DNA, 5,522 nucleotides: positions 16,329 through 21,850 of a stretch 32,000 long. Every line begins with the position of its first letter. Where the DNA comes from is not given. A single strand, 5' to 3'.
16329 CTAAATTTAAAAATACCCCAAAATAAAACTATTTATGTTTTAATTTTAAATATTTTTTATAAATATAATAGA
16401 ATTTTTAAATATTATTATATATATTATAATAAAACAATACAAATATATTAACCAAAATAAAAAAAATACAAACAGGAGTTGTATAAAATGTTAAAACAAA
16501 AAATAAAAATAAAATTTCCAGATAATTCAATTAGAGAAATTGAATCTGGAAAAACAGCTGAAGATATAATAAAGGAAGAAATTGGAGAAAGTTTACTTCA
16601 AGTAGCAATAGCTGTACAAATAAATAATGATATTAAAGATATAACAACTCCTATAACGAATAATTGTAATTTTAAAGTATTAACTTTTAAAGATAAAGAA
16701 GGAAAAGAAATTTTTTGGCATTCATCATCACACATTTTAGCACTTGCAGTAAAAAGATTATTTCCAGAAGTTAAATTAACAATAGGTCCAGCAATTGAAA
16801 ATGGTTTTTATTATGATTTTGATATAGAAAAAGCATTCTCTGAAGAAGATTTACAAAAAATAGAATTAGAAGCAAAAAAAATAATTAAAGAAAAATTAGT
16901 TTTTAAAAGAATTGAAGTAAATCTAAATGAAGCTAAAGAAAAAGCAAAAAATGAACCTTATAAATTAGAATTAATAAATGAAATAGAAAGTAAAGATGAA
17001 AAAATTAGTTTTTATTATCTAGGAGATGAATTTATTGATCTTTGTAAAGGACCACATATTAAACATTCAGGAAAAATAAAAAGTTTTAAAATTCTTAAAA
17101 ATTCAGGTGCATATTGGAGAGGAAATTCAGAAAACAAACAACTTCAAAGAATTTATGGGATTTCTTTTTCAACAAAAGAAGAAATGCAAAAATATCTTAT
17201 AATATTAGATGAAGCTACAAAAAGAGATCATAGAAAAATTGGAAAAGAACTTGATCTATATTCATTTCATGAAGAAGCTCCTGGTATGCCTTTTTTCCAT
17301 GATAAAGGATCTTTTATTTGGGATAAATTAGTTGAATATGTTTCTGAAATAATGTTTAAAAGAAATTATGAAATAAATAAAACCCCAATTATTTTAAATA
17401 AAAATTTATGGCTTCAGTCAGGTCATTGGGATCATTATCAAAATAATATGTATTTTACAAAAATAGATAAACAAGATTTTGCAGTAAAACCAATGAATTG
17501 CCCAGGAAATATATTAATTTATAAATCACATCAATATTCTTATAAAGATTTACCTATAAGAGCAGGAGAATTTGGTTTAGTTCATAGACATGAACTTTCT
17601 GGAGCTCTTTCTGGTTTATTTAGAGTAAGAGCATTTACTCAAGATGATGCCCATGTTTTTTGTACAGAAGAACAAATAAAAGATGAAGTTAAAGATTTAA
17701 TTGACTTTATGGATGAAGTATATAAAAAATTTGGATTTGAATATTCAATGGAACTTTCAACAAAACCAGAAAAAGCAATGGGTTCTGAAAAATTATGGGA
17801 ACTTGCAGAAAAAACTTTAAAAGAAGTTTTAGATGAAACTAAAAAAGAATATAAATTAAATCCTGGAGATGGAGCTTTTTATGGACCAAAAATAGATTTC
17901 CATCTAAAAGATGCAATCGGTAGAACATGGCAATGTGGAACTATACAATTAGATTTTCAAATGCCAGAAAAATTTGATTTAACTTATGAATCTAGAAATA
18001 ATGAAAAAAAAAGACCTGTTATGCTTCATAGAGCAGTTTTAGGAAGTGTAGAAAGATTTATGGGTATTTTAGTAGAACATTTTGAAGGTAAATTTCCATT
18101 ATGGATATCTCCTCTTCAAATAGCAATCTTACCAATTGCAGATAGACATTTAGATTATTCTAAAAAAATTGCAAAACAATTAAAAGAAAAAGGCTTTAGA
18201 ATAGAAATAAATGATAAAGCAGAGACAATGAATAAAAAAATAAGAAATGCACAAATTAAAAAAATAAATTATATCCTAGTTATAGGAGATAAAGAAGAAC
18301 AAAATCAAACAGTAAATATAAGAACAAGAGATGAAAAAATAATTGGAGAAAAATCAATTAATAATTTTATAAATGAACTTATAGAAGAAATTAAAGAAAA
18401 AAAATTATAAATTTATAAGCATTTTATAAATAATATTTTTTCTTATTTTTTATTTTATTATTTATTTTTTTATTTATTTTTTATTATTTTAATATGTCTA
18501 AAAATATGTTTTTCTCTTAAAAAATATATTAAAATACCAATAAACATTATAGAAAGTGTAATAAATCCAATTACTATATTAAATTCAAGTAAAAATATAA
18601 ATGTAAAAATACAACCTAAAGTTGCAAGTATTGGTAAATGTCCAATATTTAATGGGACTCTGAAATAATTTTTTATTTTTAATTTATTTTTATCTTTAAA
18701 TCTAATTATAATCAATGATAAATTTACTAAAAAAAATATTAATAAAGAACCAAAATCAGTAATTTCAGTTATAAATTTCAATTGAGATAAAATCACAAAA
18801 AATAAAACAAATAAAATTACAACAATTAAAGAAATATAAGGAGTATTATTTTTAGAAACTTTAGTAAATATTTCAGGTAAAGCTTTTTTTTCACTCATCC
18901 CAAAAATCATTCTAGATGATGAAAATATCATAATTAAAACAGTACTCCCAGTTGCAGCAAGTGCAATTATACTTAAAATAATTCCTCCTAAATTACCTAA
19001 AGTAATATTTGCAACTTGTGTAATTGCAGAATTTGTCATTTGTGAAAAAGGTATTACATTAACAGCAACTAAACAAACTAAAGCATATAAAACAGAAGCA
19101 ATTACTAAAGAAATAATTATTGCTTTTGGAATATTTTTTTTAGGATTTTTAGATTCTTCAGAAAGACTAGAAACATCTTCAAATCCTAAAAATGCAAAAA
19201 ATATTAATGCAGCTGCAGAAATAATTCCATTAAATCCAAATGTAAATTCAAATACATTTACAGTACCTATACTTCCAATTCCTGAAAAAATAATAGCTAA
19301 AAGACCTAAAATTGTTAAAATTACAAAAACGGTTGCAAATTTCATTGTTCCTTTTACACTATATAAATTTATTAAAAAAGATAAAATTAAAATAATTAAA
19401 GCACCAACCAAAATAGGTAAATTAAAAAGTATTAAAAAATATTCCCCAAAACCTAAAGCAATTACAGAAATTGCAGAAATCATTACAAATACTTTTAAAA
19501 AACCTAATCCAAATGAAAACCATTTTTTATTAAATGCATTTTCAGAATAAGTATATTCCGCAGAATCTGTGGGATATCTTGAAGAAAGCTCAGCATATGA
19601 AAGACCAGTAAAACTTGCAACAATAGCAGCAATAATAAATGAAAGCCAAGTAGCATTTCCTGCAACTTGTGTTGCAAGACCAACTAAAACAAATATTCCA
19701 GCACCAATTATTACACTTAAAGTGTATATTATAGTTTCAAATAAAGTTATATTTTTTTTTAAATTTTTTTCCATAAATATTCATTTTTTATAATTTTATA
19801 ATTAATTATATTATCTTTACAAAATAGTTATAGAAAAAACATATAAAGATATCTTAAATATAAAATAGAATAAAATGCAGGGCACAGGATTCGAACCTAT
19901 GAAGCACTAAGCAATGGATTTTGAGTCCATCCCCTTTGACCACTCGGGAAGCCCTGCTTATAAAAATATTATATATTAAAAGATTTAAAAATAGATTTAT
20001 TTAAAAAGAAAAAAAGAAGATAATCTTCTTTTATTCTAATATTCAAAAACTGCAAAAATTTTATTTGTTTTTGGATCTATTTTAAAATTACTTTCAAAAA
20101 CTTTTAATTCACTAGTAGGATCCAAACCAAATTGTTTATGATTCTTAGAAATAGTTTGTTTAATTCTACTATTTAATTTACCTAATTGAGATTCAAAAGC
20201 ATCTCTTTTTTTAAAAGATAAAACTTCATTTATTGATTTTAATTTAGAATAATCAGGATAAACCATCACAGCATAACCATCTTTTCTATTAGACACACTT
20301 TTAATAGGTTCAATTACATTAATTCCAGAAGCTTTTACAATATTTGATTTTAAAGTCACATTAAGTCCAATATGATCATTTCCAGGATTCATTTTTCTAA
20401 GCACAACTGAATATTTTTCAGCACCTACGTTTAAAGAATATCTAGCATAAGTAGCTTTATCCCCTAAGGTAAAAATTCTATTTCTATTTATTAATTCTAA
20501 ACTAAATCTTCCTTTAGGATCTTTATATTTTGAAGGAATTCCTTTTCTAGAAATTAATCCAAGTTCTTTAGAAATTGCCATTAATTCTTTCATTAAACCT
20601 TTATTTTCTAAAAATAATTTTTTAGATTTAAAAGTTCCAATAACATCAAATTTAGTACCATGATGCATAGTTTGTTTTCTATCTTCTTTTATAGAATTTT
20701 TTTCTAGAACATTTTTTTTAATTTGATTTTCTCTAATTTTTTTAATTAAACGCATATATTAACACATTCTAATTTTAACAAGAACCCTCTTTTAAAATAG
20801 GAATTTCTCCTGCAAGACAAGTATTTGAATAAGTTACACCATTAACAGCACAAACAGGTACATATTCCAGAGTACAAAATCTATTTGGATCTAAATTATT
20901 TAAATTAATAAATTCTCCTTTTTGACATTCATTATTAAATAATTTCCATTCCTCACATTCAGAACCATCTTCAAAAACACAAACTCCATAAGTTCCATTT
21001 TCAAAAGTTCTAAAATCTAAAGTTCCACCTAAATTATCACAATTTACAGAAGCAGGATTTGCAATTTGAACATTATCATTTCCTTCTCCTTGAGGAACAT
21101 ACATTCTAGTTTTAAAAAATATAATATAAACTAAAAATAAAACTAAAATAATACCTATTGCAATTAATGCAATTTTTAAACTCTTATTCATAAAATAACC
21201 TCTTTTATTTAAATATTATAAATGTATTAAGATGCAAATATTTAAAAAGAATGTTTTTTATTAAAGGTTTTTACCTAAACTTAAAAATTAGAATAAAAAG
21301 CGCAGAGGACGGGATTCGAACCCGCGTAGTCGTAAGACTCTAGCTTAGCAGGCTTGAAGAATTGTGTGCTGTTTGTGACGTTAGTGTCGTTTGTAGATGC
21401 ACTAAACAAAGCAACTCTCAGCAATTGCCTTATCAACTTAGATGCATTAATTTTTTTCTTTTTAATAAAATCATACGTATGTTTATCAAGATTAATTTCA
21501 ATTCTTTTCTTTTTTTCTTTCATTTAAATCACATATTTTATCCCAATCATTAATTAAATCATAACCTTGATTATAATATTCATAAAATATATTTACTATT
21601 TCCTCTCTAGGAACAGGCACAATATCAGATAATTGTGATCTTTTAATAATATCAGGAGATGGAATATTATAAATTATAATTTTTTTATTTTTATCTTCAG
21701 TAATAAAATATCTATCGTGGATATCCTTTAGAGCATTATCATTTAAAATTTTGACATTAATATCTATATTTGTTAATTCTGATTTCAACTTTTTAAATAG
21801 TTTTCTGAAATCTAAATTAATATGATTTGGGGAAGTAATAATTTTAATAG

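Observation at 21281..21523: Orphan tRNA-Ser(GCU) 3' half marks an integration junction, and an ORF reads straight through it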

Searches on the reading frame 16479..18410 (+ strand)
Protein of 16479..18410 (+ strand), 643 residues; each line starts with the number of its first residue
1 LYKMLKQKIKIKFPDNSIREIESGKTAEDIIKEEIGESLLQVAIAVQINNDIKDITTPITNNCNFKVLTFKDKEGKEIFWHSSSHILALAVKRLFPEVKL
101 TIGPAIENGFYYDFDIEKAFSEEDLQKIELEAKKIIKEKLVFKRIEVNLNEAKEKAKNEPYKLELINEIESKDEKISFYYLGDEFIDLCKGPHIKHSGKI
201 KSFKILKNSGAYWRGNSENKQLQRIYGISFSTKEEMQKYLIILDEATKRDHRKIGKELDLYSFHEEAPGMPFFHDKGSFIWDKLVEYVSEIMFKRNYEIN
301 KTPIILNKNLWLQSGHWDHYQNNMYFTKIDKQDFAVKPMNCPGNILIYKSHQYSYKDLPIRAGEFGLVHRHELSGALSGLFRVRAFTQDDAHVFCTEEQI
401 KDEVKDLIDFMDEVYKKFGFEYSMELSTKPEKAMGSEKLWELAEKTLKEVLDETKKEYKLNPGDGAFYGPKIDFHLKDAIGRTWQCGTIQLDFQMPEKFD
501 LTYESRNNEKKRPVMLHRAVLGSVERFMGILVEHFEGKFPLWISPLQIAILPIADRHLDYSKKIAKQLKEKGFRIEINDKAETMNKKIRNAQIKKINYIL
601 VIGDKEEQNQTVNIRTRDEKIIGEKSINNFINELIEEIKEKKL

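Call 13: search_protein_families(library=pfam, max_evalue=0.01, proteins=[window:16479-18410:+])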
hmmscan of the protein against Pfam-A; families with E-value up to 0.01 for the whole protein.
window:16479-18410:+ (643 aa): 4 families
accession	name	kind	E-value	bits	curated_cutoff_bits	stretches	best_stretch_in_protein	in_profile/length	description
PF00587.30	tRNA-synt_2b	-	5.4e-50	170.4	29.3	1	328-535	4-179/179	tRNA synthetase class II core domain (G, H, P, S and T)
PF03129.25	HGTP_anticodon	-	3.4e-23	82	21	1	547-636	1-93/94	Anticodon binding domain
PF07973.19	tRNA_SAD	-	6.9e-16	58.4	24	1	176-226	1-44/44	Threonyl and Alanyl tRNA synthetase second additional domain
PF02824.27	TGS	-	0.00054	20.4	22.2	1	9-69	1-60/60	TGS domain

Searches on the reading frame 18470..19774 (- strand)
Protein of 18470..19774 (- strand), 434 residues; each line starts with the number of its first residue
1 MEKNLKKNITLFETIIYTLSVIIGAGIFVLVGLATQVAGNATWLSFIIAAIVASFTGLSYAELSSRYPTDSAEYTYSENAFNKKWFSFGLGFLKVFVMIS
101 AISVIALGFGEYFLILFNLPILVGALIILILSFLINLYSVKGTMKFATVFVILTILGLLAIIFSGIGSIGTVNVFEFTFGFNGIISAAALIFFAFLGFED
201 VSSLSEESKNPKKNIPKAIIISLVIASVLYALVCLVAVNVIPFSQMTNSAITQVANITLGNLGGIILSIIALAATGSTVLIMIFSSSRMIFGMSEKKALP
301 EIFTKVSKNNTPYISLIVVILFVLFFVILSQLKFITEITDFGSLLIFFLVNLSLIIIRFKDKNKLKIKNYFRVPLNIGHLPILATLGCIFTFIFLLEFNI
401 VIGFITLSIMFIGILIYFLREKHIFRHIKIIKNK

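Call 13: search_protein_families(library=pfam, max_evalue=0.01, proteins=[window:18470-19774:-])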
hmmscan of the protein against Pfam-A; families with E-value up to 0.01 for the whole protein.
window:18470-19774:- (434 aa): 4 families
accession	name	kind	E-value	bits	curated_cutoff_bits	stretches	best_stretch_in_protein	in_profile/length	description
PF13520.12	AA_permease_2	-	4.8e-50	171.2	27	1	9-395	1-401/427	Amino acid permease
PF00324.27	AA_permease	-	4.4e-38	131.6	24.6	1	18-409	6-446/470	Amino acid permease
PF03845.19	Spore_permease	-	2.1e-10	40.4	23.4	1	9-324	2-314/321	Spore germination protein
PF07690.21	MFS_1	-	0.00055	19.4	33.4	1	166-350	140-304/347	Major Facilitator Superfamily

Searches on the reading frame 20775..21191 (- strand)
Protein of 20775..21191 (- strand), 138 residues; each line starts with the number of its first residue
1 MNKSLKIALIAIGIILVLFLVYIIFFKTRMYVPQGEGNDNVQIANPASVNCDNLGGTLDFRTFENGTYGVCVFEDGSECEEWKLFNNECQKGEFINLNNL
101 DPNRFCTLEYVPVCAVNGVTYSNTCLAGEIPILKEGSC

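Call 12: search_protein_families(library=pfam, max_evalue=0.01, proteins=[window:20775-21191:-])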
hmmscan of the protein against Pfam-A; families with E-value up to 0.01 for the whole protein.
window:20775-21191:- (138 aa): 3 families
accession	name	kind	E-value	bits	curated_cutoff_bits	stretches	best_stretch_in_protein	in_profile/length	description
PF03891.20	DUF333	-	1.3e-18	67.4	25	1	43-87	2-46/47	Domain of unknown function (DUF333)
PF00050.26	Kazal_1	-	1.1e-06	29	21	1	103-126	6-29/49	Kazal-type serine protease inhibitor domain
PF07648.20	Kazal_2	-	0.00011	22.6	22.8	1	103-126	3-30/48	Kazal-type serine protease inhibitor domain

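Call 24: find_encoding_contigs(protein=window:20775-21191:-, flank=10000, max_places=10)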
Protein window:20775-21191:- (138 aa): 1 contig read that carries it; 1 place shown.
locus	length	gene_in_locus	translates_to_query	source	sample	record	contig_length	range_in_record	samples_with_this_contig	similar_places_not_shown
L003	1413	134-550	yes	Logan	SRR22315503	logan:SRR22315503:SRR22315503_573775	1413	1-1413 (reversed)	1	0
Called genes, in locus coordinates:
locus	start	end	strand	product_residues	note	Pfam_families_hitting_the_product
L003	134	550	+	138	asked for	PF03891:DUF333, PF00050:Kazal_1 (weak)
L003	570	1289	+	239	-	-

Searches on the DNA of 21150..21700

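Call 7: search_rna_families(source=window, start=21150, end=21700, threshold=evalue, max_evalue=10, show_alignments=4)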
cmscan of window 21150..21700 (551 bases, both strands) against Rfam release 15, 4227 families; matches with E-value up to 10: 3.
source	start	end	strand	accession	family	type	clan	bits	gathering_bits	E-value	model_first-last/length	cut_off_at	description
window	21301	21348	+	RF04351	Plastid-psbl-rps4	Cis-reg;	-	17.7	68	0.54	1-53/53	no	Plastid-psbl-rps4 3UTR RNA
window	21649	21674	-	RF02216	ZNFX1-AS1_2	Gene; lncRNA;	-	10.3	45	6.2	68-93/93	no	ZNFX1 antisense RNA 1 conserved region 2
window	21309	21326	-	RF00023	tmRNA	Gene;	CL00001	9.1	47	0.15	346-363/374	no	transfer-messenger RNA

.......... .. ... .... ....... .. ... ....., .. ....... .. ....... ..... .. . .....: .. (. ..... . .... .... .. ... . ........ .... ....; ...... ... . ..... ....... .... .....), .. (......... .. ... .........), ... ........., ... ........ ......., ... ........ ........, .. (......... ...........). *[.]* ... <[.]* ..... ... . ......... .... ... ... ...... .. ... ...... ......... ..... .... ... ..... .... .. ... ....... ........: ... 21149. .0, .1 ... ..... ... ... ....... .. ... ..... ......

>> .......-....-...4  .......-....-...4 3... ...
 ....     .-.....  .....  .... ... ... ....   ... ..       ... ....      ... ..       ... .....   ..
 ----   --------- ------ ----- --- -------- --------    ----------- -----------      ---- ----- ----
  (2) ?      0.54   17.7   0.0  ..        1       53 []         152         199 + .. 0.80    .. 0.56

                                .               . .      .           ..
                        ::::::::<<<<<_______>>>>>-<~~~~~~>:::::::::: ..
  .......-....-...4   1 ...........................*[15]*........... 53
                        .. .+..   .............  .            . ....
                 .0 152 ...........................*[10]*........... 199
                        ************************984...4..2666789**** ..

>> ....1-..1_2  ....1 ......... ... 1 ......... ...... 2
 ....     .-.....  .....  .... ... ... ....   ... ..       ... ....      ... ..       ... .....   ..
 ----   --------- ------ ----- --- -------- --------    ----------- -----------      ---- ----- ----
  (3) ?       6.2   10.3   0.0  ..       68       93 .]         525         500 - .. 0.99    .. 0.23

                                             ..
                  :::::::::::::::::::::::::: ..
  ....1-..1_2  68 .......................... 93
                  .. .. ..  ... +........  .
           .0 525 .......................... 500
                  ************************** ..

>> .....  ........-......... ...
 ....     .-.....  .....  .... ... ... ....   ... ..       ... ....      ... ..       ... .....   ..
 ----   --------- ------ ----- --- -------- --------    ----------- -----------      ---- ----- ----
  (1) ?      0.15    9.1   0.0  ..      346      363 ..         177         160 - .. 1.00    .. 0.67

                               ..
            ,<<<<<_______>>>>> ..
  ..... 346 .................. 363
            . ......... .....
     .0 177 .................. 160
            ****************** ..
